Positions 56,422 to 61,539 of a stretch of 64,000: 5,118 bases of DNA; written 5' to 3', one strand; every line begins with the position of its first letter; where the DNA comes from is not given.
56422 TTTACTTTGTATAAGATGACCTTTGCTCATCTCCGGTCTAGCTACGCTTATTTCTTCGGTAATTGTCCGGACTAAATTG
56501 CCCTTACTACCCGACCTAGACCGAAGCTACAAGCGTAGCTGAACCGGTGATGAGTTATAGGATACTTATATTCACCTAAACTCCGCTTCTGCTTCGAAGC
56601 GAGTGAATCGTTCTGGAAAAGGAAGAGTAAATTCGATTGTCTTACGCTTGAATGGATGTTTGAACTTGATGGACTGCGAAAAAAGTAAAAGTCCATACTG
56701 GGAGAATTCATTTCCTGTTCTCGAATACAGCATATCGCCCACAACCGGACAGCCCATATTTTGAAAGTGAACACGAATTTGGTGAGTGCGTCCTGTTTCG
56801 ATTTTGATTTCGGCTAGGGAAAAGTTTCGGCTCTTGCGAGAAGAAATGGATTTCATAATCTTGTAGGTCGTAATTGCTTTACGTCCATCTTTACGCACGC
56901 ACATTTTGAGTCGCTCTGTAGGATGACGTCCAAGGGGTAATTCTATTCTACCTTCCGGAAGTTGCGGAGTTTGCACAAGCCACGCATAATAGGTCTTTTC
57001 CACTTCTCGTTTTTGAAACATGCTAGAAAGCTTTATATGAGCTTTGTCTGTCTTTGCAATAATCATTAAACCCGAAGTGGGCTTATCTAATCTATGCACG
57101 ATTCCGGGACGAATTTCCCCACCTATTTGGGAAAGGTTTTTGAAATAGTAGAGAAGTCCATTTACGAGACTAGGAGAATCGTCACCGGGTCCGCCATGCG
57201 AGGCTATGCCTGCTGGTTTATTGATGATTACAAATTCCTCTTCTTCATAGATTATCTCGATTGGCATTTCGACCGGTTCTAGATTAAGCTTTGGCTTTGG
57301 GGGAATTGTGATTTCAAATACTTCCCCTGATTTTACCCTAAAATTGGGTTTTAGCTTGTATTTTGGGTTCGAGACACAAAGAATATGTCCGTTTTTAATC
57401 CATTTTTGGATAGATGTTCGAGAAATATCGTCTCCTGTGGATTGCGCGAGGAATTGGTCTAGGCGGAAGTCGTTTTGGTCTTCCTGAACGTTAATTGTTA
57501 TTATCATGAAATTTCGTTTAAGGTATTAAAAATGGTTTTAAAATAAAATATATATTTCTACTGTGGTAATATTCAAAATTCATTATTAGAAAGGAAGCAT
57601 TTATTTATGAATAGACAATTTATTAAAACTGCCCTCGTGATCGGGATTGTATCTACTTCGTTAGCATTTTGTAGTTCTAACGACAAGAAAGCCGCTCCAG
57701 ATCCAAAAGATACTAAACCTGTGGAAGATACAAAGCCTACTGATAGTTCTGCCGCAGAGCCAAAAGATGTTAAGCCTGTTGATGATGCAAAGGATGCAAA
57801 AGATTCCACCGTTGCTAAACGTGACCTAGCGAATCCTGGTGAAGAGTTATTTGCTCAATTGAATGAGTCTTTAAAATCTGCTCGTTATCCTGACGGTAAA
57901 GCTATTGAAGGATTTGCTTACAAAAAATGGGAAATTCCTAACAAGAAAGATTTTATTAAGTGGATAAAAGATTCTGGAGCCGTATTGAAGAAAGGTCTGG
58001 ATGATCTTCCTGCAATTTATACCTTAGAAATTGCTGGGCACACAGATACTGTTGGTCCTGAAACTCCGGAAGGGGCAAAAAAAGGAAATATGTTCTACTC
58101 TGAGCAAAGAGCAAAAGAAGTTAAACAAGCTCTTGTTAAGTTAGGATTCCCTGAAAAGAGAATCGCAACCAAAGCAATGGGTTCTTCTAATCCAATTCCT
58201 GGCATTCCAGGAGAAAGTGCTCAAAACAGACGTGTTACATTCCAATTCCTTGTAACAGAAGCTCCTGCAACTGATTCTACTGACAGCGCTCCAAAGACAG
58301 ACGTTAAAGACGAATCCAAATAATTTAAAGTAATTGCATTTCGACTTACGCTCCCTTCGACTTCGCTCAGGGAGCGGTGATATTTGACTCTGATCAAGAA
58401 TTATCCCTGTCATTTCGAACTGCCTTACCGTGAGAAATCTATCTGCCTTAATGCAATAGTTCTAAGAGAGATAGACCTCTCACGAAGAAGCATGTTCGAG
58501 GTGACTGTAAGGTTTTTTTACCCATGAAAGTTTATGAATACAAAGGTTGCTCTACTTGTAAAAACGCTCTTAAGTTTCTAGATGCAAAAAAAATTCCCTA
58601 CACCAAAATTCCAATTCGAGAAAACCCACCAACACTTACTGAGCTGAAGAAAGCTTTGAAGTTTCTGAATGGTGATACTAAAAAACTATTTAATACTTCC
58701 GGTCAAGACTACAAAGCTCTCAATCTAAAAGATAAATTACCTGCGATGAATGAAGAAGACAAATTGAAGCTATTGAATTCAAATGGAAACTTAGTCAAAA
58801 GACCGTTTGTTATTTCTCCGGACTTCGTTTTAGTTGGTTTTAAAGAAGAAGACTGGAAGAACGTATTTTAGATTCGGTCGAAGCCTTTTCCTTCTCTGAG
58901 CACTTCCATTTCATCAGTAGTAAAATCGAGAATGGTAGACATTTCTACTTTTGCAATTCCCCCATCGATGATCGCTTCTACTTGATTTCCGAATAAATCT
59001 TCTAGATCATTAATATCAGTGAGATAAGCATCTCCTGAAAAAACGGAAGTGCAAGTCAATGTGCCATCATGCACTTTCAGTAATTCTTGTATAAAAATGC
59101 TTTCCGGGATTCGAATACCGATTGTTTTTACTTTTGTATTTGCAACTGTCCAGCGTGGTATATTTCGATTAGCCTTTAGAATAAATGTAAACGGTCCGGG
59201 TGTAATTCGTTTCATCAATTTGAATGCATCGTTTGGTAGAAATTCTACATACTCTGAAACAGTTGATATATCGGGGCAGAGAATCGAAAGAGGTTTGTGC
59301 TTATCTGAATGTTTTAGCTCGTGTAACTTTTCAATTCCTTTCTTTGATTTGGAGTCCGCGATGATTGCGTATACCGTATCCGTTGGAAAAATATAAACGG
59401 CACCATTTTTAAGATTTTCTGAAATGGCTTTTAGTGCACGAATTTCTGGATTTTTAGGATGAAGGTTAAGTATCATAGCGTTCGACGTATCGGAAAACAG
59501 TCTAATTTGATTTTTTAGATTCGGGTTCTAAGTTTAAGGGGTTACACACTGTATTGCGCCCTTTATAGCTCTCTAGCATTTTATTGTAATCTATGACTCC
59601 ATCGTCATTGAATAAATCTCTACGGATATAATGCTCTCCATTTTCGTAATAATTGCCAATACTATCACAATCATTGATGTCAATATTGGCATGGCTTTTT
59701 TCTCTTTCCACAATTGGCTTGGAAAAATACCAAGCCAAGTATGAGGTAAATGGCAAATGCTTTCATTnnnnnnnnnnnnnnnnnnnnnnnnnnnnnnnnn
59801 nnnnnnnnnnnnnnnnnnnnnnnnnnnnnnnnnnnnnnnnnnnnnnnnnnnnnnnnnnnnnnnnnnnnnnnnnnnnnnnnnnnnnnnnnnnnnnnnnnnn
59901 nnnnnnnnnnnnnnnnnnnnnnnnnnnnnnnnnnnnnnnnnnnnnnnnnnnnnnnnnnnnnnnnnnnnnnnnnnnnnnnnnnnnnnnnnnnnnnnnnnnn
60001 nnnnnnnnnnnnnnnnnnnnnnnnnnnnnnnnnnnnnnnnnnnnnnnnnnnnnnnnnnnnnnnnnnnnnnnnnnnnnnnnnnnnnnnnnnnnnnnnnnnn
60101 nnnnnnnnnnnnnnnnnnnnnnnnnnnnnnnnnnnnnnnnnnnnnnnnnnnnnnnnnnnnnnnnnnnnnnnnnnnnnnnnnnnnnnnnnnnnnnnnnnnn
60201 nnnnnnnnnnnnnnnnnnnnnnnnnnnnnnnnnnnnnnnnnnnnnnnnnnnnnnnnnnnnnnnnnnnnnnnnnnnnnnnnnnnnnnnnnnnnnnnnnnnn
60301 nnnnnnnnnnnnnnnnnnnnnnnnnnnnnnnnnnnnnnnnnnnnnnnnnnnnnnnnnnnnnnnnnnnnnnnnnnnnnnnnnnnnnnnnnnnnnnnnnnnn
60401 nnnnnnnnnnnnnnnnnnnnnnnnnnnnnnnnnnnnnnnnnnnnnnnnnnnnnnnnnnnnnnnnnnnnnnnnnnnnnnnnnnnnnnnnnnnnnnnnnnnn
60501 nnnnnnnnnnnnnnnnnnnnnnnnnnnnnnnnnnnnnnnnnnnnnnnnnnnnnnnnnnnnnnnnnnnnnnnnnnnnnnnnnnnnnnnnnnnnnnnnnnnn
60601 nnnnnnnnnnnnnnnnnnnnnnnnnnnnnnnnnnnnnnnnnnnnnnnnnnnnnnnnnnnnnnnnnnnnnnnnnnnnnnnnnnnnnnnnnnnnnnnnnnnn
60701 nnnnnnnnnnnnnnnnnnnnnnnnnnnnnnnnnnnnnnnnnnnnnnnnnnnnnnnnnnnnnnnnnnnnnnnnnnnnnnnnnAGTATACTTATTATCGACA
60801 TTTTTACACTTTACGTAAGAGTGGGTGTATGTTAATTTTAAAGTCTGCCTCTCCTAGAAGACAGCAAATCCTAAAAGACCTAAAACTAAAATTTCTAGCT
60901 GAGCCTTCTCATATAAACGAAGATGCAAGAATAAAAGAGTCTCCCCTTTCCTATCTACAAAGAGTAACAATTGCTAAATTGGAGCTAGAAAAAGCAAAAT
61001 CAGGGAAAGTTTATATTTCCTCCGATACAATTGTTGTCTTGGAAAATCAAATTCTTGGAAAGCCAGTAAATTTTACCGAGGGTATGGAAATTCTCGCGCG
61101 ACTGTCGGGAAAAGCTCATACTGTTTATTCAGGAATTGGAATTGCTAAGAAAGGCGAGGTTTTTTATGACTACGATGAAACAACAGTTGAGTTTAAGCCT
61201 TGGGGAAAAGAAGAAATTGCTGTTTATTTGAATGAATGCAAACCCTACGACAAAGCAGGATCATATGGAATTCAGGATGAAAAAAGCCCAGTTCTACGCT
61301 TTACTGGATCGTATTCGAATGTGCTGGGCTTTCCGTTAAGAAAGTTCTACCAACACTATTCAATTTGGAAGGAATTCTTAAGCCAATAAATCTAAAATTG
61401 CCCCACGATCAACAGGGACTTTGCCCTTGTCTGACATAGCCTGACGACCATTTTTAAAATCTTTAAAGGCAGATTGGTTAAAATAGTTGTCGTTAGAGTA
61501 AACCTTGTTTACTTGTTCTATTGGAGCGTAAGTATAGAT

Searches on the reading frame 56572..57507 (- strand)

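Call 55: search_protein_families(library=pfam, proteins=[window:56572-57507:-], max_evalue=0.001)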
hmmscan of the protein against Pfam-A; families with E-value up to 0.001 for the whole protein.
window:56572-57507:- (311 aa): 3 families
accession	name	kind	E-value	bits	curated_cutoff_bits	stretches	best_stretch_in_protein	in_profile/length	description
PF00849.27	PseudoU_synth_2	-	3.5e-35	121.9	26.8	1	92-249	2-151/152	RNA pseudouridylate synthase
PF04936.17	DUF658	-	0.00059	20.1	24.4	0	27-65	25-63/186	Protein of unknown function (DUF658)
PF01479.30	S4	-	0.00098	19.2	22.8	0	15-63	2-47/48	S4 domain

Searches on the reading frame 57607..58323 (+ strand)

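Call 55: search_protein_families(library=pfam, proteins=[window:57607-58323:+], max_evalue=0.001)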
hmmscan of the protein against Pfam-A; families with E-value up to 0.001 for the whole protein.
window:57607-58323:+ (238 aa): 1 family
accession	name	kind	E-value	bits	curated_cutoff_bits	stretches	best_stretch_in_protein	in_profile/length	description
PF00691.25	OmpA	-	1e-11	45.5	27.2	1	137-198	31-86/98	OmpA family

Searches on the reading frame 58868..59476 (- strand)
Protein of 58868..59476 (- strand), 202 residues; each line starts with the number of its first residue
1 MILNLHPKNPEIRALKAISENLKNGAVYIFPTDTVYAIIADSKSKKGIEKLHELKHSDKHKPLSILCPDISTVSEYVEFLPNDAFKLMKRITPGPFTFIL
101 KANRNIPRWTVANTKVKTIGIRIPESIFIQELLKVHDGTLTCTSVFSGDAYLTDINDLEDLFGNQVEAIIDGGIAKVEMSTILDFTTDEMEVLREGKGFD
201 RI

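Call 55: search_protein_families(library=pfam, proteins=[window:58868-59476:-], max_evalue=0.001)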
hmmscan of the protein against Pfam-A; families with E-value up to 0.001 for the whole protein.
window:58868-59476:- (202 aa): 1 family
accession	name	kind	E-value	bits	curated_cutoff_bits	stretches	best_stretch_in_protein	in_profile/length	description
PF01300.24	Sua5_yciO_yrdC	-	1.2e-45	155.6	25.1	1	21-196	2-178/178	Telomere recombination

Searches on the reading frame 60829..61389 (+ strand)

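Call 55: search_protein_families(library=pfam, proteins=[window:60829-61389:+], max_evalue=0.001)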
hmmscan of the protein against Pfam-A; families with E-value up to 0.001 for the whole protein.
window:60829-61389:+ (186 aa): 1 family
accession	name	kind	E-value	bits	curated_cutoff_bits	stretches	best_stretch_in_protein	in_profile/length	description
PF02545.19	Maf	-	4.1e-41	141.1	27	1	2-175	2-182/187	Maf-like protein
